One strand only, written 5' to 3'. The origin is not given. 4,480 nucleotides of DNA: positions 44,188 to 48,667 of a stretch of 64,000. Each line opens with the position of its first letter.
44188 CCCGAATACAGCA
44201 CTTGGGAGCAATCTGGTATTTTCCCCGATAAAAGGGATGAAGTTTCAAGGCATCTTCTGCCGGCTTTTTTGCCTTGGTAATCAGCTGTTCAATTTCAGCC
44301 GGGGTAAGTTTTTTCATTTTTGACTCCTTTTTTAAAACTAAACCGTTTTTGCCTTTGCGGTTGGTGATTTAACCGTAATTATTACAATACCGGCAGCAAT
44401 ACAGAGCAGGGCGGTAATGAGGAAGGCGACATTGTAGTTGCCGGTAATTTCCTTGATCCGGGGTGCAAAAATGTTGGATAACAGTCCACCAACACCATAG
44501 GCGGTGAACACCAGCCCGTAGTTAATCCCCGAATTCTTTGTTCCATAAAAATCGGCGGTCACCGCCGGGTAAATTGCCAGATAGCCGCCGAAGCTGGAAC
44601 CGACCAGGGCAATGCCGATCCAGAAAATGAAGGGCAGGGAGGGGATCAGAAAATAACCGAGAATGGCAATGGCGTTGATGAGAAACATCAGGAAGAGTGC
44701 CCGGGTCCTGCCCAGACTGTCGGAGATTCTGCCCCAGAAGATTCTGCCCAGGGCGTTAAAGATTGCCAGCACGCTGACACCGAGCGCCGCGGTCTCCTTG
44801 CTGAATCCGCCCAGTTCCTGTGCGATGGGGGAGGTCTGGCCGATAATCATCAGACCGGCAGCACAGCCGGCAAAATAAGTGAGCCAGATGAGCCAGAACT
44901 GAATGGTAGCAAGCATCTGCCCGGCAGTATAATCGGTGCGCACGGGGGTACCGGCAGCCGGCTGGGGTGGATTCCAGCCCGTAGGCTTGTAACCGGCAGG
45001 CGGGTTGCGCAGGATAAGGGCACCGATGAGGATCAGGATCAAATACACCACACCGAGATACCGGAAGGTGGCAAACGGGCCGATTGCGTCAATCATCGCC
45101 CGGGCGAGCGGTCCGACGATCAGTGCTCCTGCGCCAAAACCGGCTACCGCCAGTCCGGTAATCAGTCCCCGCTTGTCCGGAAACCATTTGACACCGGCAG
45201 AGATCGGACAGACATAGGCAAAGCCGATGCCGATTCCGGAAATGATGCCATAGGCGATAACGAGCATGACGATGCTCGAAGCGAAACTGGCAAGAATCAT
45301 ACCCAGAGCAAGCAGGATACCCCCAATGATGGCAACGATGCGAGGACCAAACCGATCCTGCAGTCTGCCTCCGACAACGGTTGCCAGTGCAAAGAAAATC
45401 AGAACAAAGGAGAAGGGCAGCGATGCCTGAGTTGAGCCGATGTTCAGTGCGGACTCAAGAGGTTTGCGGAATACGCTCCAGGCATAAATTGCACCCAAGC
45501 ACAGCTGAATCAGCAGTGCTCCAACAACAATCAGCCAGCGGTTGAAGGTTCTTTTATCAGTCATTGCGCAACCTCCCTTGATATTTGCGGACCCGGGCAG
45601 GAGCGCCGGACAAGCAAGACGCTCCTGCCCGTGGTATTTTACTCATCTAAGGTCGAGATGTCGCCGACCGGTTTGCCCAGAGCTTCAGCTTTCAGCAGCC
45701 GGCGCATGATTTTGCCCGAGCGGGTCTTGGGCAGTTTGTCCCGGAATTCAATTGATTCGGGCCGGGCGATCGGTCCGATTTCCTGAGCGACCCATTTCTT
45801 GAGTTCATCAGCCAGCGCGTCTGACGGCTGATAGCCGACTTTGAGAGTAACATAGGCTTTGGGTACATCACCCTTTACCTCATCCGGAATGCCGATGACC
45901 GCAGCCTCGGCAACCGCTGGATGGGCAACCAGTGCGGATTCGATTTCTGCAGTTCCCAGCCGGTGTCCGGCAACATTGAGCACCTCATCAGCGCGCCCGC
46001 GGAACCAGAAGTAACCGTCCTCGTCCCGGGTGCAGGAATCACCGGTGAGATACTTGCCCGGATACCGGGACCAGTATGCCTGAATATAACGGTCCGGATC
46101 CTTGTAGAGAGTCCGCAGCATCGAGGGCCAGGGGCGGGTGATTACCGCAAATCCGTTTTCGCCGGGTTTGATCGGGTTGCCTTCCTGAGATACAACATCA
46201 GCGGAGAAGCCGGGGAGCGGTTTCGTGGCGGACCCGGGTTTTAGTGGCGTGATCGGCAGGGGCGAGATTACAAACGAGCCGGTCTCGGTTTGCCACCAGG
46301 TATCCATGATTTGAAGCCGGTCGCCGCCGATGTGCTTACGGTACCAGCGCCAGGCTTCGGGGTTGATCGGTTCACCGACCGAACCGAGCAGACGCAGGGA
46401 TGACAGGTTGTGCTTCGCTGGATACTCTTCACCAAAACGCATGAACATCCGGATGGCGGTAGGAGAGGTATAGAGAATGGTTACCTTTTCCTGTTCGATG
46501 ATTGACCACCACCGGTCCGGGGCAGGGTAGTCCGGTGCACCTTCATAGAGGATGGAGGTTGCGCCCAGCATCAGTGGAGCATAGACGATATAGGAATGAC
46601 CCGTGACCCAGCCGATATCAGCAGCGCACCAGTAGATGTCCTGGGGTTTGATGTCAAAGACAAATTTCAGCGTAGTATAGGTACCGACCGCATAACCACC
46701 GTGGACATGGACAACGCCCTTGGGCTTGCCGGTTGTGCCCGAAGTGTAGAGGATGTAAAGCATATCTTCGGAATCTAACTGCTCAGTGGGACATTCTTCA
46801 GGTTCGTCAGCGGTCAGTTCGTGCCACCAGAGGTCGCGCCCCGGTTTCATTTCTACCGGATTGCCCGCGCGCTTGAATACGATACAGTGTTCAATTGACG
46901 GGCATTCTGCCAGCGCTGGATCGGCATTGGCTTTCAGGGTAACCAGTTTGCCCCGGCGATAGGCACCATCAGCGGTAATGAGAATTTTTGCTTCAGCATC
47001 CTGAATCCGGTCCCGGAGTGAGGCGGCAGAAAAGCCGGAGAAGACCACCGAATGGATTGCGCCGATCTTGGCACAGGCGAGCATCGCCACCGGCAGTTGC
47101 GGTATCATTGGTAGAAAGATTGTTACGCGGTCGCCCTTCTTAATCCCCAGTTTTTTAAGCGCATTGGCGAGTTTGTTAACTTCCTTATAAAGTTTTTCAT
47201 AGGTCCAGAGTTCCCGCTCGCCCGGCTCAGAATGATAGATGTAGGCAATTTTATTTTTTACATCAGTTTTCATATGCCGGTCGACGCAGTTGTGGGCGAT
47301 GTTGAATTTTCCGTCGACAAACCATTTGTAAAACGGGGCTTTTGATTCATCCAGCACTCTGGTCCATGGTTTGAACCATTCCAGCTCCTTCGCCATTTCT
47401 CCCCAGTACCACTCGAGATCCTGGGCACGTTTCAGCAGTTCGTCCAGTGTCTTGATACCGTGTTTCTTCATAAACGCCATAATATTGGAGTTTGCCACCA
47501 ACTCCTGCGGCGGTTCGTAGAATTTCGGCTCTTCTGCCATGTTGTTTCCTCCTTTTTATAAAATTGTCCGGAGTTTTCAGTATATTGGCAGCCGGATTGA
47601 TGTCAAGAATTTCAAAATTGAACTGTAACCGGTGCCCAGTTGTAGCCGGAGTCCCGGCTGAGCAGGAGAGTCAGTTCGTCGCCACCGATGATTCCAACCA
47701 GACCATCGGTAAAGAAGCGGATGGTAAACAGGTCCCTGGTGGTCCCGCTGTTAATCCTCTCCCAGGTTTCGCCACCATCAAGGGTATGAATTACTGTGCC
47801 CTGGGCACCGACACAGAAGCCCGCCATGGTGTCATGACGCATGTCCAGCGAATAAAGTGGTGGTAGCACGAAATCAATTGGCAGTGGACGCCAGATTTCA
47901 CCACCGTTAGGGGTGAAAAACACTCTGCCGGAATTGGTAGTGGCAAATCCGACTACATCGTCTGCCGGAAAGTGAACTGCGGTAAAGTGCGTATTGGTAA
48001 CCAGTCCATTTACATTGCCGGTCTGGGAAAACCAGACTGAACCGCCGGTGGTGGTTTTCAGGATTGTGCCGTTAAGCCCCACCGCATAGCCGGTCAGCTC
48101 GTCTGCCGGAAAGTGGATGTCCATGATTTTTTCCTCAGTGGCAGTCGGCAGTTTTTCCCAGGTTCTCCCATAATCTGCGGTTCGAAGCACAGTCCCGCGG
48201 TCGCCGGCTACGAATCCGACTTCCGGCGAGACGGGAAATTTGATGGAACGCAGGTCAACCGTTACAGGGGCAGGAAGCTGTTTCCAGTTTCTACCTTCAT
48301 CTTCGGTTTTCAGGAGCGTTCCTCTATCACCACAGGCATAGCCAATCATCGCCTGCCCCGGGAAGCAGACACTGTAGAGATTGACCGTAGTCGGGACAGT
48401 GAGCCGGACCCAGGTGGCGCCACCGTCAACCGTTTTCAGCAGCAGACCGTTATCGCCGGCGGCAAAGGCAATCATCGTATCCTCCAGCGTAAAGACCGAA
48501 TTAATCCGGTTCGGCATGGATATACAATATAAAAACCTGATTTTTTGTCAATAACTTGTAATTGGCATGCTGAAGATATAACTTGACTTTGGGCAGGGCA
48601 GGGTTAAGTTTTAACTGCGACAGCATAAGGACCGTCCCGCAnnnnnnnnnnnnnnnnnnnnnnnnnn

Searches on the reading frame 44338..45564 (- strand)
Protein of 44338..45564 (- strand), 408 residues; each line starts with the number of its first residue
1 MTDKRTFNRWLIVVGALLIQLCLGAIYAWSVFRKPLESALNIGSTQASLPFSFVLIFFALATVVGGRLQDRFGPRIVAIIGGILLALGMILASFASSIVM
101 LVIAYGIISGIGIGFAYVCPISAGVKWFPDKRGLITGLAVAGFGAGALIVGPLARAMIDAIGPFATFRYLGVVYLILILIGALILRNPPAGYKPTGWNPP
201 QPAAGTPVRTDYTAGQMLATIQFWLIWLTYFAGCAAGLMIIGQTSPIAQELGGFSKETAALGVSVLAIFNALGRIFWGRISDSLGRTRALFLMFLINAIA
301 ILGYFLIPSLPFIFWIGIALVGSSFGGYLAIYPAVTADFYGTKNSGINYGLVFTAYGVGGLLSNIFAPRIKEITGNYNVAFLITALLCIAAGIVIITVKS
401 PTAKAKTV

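Call 18: search_protein_families(library=pfam, proteins=[window:44338-45564:-], max_evalue=0.001)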
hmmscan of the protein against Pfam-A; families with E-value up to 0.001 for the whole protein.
window:44338-45564:- (408 aa): 3 families
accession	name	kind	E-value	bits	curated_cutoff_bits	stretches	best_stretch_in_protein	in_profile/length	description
PF07690.21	MFS_1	-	3.4e-56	191.1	33.4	2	35-363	22-346/347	Major Facilitator Superfamily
PF23262.1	NFD4_C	-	3.4e-06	27.5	27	1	216-376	12-173/215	NFD4, C-terminal domain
PF06813.19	Nodulin-like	-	0.00039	20.4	24.7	1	9-160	1-157/250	Nodulin-like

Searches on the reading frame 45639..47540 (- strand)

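Call 18: search_protein_families(library=pfam, proteins=[window:45639-47540:-], max_evalue=0.001)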
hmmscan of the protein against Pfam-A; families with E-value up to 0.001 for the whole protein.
window:45639-47540:- (633 aa): 3 families
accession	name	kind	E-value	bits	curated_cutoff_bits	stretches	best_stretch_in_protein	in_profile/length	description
PF00501.34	AMP-binding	-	2.7e-91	306.7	29.9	1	95-470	9-377/384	AMP-binding enzyme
PF13193.12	AMP-binding_C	-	1.5e-30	106.4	24.5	1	532-610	1-76/76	AMP-binding enzyme C-terminal domain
PF16177.11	ACAS_N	-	1.7e-20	73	27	1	39-85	9-55/55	Acetyl-coenzyme A synthetase N-terminus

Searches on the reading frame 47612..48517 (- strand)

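Call 18: search_protein_families(library=pfam, proteins=[window:47612-48517:-], max_evalue=0.001)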
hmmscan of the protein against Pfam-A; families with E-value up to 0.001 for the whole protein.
window:47612-48517:- (301 aa): 3 families
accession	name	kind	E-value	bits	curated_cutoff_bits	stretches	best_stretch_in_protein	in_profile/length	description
PF14870.12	PSII_BNR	-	2.6e-30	106.2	27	4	118-219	7-104/303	Photosynthesis system II assembly factor YCF48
PF15902.12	Sortilin-Vps10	-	4.9e-12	45.8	33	0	109-210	2-110/446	Sortilin, neurotensin receptor 3,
PF02012.26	BNR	-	3.4e-09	35.7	27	0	244-254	2-12/12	BNR/Asp-box repeat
